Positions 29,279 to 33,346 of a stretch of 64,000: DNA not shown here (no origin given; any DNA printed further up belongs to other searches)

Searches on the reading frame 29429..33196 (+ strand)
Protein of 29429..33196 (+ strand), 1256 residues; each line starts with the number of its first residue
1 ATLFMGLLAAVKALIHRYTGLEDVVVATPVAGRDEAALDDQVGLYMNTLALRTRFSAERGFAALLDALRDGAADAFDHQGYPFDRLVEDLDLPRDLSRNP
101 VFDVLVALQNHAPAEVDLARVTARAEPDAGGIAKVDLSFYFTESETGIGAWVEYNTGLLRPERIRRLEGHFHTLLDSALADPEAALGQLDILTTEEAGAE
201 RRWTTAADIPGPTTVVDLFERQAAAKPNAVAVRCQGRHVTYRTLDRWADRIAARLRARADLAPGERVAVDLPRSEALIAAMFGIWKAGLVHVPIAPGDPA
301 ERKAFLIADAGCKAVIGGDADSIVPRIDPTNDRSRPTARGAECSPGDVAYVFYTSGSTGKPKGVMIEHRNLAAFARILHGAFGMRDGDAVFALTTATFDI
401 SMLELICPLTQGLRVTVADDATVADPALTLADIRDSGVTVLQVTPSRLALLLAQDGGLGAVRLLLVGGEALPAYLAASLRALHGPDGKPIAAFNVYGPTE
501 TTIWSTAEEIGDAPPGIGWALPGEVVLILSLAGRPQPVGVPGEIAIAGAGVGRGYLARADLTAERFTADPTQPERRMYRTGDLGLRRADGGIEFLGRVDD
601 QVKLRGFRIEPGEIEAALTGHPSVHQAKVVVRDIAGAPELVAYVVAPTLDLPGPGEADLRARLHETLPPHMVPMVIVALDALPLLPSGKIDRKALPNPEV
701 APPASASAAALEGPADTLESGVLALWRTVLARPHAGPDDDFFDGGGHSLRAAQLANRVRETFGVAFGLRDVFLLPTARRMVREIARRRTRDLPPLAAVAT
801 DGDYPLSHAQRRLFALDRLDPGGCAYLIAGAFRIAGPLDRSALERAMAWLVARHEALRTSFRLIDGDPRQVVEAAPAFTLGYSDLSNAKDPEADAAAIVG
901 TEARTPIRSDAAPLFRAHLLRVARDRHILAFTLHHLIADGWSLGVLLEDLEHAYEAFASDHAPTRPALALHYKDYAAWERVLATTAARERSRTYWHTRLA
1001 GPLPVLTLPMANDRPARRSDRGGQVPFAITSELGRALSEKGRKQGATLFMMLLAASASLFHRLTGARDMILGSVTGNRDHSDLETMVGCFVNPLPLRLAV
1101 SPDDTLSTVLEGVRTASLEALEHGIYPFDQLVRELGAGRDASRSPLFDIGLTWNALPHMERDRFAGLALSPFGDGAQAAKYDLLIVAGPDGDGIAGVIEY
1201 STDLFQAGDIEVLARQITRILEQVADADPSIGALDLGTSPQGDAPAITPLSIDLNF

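Call 7: search_protein_families(library=pfam, proteins=[window:29429-33196:+], max_evalue=0.001)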
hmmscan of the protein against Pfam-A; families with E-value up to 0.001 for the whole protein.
window:29429-33196:+ (1256 aa): 4 families
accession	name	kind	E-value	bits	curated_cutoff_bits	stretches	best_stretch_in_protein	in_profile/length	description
PF00668.25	Condensation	-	1.3e-136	456.4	30.6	2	802-1226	3-435/456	Condensation domain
PF00501.34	AMP-binding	-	4.8e-79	266.3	29.9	1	219-556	1-384/384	AMP-binding enzyme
PF00550.31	PP-binding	-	3.6e-13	50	20.8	1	722-783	3-66/67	Phosphopantetheine attachment site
PF13193.12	AMP-binding_C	-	1.1e-09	39.5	24.5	1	613-689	1-76/76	AMP-binding enzyme C-terminal domain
